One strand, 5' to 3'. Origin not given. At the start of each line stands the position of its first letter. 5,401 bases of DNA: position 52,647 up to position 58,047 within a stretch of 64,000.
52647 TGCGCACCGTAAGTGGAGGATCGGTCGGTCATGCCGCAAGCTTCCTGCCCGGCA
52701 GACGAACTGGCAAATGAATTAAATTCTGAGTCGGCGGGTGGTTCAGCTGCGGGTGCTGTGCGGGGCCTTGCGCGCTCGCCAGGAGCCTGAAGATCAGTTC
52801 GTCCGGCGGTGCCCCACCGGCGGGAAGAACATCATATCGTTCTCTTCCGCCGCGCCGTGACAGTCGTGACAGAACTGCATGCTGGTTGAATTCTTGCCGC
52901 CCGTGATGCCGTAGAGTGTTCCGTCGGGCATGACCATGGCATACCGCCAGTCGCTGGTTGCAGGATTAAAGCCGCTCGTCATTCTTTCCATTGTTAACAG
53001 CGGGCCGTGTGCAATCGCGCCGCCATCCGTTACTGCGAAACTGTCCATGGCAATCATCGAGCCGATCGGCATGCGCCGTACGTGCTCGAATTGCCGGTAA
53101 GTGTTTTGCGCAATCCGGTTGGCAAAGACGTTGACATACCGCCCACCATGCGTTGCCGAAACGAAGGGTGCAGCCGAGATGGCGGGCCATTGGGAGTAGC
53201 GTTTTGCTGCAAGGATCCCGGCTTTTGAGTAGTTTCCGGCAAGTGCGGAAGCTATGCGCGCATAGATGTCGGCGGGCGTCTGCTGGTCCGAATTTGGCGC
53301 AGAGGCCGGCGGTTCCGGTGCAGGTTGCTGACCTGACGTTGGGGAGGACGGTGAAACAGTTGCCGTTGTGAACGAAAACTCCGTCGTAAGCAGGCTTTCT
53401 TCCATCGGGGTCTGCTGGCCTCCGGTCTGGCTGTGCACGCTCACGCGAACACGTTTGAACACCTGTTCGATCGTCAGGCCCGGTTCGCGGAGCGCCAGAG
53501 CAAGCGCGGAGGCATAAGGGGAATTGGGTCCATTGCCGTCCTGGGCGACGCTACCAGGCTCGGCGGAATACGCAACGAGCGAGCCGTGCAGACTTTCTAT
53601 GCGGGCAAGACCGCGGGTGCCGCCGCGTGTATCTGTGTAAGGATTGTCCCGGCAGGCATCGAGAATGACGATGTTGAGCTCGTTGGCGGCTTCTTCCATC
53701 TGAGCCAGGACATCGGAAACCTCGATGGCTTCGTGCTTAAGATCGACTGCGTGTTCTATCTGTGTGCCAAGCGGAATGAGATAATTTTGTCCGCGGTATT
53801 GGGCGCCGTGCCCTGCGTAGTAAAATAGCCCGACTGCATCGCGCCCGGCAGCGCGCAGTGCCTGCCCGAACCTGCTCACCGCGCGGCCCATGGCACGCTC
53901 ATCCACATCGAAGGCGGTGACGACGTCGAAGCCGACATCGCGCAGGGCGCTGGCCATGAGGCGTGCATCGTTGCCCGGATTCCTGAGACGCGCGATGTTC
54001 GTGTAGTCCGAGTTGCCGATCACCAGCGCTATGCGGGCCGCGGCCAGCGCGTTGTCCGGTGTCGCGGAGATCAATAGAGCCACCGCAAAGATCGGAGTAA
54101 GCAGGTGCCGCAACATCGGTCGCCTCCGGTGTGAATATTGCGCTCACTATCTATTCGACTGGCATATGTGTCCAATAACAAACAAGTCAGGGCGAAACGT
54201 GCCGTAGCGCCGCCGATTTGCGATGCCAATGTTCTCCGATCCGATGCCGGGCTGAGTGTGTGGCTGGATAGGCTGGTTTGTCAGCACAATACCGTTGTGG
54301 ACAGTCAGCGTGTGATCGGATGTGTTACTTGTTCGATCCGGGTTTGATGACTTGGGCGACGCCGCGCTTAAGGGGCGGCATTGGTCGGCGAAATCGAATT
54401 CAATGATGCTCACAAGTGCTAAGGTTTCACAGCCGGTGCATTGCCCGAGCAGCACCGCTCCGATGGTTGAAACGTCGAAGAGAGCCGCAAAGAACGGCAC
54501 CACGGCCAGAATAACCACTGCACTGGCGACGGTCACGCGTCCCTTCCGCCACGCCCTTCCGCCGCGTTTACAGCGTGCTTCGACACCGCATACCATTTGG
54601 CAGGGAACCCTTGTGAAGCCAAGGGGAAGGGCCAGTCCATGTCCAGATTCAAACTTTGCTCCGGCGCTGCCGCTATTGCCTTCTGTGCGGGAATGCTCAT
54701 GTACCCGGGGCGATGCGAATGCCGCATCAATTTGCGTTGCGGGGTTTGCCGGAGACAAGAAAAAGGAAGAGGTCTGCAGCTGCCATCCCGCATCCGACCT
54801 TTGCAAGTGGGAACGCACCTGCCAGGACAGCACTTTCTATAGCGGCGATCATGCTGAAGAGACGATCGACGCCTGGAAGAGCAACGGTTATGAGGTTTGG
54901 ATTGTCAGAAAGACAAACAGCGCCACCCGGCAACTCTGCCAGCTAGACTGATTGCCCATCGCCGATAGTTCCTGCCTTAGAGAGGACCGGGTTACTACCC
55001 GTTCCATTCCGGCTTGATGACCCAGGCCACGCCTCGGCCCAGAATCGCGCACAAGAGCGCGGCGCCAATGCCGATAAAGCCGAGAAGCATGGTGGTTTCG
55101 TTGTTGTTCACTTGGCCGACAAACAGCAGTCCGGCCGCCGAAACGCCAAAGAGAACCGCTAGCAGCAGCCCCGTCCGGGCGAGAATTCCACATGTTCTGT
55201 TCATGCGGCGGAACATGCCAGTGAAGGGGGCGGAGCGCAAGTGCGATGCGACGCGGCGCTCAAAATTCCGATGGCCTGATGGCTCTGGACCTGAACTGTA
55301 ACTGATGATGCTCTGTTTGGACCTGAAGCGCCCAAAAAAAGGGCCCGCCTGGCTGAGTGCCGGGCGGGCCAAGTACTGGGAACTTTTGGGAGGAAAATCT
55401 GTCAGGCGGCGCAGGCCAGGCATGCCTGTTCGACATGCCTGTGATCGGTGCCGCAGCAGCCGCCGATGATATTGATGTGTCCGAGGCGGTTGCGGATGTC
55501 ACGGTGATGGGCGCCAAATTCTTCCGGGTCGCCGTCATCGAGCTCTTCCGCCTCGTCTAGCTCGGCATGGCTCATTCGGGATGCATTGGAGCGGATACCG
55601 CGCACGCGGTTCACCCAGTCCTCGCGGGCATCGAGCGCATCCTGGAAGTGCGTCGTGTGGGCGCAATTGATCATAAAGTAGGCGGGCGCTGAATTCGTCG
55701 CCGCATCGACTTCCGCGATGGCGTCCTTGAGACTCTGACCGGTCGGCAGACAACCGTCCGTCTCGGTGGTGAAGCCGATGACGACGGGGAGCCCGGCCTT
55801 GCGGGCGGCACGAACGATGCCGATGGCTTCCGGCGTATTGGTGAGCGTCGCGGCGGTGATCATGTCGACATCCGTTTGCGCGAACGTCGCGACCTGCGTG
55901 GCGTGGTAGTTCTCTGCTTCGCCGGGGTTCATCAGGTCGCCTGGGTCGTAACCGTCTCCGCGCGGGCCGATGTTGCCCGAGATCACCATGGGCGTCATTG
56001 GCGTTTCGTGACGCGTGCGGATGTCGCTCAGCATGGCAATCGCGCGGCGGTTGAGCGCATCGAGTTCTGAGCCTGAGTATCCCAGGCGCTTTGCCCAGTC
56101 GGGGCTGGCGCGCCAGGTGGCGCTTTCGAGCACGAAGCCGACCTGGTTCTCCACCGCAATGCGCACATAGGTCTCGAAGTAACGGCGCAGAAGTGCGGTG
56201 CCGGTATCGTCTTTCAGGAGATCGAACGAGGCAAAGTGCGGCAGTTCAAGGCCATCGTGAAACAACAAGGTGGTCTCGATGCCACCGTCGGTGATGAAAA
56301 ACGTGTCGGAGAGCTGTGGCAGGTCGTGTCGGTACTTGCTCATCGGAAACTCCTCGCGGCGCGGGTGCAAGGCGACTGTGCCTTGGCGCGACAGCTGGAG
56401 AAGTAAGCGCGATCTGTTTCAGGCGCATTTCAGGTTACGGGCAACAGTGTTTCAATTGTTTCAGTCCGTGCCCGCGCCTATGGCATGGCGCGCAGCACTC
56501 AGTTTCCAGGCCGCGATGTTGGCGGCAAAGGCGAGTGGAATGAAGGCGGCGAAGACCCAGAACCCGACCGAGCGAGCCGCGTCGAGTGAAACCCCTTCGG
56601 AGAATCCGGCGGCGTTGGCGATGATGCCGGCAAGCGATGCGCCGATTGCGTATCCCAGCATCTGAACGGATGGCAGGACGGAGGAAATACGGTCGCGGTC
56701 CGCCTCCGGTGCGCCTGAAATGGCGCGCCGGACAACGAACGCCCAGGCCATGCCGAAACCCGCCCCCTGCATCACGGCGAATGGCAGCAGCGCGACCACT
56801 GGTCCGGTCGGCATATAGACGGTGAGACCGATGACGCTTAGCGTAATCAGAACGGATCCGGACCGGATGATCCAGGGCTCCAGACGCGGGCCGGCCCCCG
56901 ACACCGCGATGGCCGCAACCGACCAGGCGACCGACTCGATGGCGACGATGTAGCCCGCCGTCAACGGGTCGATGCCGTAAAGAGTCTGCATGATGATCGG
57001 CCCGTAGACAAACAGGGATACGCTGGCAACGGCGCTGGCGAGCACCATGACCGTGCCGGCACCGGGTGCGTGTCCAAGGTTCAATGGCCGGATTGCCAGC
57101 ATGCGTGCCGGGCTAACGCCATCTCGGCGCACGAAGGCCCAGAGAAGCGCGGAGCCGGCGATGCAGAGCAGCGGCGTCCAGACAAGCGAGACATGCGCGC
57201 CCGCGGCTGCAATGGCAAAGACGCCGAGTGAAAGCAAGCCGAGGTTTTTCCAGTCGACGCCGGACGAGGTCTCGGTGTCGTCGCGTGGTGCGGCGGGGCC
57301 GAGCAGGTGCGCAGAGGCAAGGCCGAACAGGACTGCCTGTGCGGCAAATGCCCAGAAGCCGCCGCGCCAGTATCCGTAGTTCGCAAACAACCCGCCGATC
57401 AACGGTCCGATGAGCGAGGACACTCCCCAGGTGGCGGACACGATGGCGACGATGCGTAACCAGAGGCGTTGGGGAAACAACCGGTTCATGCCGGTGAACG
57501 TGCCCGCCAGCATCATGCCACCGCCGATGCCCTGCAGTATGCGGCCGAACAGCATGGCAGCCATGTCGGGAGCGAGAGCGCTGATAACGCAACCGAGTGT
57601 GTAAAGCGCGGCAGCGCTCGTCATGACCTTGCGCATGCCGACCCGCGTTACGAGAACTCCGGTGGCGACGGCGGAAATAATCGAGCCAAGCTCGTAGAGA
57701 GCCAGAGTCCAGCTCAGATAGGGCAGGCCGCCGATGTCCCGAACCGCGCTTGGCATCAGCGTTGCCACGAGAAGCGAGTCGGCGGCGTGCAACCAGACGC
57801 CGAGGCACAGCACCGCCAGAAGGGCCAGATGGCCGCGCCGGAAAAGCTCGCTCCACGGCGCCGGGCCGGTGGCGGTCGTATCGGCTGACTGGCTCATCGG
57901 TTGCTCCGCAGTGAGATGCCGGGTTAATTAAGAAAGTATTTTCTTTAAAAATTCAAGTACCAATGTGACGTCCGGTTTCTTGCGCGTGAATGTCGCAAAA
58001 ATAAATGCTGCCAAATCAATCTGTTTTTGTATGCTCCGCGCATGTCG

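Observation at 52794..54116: Secreted caspase (C14) domain fused to a cytochrome-P460-like CxxCH haem domain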

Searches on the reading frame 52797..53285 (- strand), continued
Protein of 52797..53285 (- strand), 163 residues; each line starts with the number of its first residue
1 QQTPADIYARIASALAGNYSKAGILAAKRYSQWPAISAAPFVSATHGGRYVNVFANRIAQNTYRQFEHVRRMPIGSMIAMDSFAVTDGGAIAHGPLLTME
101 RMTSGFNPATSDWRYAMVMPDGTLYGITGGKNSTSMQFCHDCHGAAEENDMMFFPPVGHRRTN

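Call 75: search_protein_families(library=ncbifam, proteins=[P0241, P0272, L001:6519-6986:+, L002:1752-2237:+], max_evalue=0.01)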
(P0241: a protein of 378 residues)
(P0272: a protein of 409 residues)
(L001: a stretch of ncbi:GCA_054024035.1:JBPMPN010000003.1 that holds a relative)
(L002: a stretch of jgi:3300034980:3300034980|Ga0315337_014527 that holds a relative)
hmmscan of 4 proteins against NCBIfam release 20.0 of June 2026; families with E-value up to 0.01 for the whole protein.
P0241 (378 aa): 0 families

P0272 (409 aa): 0 families

L001:6519-6986:+ (155 aa): 2 families
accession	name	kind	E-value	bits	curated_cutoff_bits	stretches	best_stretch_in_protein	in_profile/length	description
NF005082.0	PRK06518.1-2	subfamily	2.4e-09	37.3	367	1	43-149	60-176/196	hypothetical protein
NF005081.0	PRK06518.1-1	equivalog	8.9e-05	21.9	424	1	45-147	120-230/247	hypothetical protein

L002:1752-2237:+ (161 aa): 3 families
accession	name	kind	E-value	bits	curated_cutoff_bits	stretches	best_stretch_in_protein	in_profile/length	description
NF005082.0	PRK06518.1-2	subfamily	7.1e-06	25.9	367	1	30-152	47-177/196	hypothetical protein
NF005083.0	PRK06518.1-3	subfamily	2e-05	24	283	1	31-150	50-177/193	hypothetical protein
NF005081.0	PRK06518.1-1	equivalog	7.3e-05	22.2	424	1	42-151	119-232/247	hypothetical protein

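Call 80: search_solved_structures(query=A3, max_evalue=10, show_alignments=5)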
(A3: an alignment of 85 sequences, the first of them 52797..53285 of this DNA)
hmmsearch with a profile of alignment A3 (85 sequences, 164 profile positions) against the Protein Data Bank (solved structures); distinct sequences matched with E-value up to 10: 3.
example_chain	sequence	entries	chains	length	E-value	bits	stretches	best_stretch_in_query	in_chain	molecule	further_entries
7s5o_A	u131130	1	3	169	0.0017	21.2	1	52-155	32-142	Cytochrome_P460 domain-containing protein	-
7ead_A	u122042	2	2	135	0.063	16.1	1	55-155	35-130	Cytochrome_P460 domain-containing protein | Probable cytochrome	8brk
1hjq_A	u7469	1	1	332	1.2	11.9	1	100-124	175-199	BETA-1,4-GALACTANASE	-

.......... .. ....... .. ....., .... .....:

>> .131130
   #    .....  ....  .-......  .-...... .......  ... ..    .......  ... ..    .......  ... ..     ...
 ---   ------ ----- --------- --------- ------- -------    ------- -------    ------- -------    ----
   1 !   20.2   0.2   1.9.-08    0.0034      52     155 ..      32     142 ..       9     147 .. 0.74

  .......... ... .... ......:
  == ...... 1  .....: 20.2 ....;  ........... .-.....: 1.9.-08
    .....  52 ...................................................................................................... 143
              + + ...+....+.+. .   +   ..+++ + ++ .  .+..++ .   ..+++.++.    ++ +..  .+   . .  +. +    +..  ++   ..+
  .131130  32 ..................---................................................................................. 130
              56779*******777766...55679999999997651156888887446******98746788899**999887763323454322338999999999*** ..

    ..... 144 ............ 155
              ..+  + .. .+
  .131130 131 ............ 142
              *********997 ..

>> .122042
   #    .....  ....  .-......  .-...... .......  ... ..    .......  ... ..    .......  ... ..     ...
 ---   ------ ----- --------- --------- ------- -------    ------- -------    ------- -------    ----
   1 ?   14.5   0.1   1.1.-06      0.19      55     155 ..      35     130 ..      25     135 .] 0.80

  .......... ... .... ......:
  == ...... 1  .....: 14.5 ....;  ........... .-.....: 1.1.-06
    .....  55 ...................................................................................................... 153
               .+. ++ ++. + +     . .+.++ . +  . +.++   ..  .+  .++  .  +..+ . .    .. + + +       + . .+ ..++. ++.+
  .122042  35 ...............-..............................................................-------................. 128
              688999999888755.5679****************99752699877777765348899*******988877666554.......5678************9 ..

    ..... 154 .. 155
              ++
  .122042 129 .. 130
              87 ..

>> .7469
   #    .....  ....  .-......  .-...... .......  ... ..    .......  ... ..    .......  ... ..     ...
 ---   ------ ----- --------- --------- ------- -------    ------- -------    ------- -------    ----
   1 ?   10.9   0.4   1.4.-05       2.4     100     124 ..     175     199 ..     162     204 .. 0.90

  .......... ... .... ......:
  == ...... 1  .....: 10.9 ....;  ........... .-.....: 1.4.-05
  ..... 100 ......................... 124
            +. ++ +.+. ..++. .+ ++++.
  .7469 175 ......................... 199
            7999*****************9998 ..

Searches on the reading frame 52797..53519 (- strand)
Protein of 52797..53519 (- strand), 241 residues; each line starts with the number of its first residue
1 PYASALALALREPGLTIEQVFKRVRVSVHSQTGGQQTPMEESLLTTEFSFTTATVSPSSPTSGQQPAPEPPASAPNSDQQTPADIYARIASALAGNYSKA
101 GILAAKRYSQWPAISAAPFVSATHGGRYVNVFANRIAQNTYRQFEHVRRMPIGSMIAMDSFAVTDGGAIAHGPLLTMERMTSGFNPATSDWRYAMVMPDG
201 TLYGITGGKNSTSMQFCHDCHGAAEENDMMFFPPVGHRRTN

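Call 50: find_related_loci(query=window:52797-53519:-, collection=metagenome_contigs, flank=5000)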
Query window:52797-53519:- (241 aa) in metagenome_contigs; peptide patterns used: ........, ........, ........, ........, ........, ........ (x = any residue, [..] = any of these).
600 stretches matched a pattern (row limit reached: there are more); 8 encode a relative of the query (tblastn E <= 1e-3); 8 distinct loci.
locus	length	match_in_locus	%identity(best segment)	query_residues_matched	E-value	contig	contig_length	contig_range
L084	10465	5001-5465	57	85-239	7e-64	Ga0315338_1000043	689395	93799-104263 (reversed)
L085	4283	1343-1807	52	85-239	2e-56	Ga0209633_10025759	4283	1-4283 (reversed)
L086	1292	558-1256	34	24-239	4e-48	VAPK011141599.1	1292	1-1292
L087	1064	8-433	49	93-234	1e-47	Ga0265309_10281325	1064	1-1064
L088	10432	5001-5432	48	97-239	6e-43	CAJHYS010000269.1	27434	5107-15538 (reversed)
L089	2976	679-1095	47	97-234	4e-41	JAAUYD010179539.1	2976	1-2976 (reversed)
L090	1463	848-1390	37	55-239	4e-41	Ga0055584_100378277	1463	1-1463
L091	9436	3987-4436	45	85-234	2e-34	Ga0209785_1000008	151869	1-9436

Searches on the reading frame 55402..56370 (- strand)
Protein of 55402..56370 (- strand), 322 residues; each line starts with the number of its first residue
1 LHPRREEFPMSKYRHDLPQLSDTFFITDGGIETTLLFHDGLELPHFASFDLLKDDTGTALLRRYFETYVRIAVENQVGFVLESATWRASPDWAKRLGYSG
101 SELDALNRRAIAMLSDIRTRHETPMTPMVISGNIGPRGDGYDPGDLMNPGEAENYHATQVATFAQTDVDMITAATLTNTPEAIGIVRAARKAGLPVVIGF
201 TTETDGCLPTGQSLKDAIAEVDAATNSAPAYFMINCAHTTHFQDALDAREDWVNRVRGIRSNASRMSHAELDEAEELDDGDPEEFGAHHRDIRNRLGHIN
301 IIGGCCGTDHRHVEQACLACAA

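Call 65: search_protein_families(library=pfam, proteins=[window:55402-56370:-], max_evalue=0.01)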
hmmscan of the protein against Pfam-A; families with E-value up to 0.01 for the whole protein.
window:55402-56370:- (322 aa): 1 family
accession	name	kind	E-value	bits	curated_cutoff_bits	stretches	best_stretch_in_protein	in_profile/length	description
PF02574.22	S-methyl_trans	-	5.6e-36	125.3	22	1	26-317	2-280/283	Homocysteine S-methyltransferase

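Call 68: find_encoding_contigs(protein=window:55402-56370:-, flank=6000, max_places=6)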
Protein window:55402-56370:- (322 aa): no gene with exactly this product is on record in the collection.

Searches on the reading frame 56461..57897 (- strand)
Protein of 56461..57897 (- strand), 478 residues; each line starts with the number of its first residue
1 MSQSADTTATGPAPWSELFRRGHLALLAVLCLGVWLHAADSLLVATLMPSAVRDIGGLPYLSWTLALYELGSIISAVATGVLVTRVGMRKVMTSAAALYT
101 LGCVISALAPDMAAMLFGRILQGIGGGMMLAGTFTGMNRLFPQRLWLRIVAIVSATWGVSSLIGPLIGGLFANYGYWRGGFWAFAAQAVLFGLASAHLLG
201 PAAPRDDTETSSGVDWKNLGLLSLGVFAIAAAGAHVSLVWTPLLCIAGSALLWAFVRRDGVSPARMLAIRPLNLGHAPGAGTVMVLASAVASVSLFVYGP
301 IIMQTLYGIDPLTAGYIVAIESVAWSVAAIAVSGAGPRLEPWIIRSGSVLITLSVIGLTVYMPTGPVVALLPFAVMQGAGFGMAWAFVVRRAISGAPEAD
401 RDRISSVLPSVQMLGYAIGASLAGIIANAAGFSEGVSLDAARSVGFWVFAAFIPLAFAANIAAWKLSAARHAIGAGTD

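Call 79: search_protein_families(library=pfam, proteins=[window:56461-57897:-], max_evalue=0.001)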
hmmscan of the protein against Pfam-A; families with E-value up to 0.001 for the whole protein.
window:56461-57897:- (478 aa): 2 families
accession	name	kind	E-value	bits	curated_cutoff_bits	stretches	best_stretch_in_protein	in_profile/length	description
PF07690.21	MFS_1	-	1.1e-29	103.9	33.4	2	30-386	1-313/347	Major Facilitator Superfamily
PF00083.30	Sugar_tr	-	2.2e-06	27.3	22.3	1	60-191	47-184/452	Sugar (and other) transporter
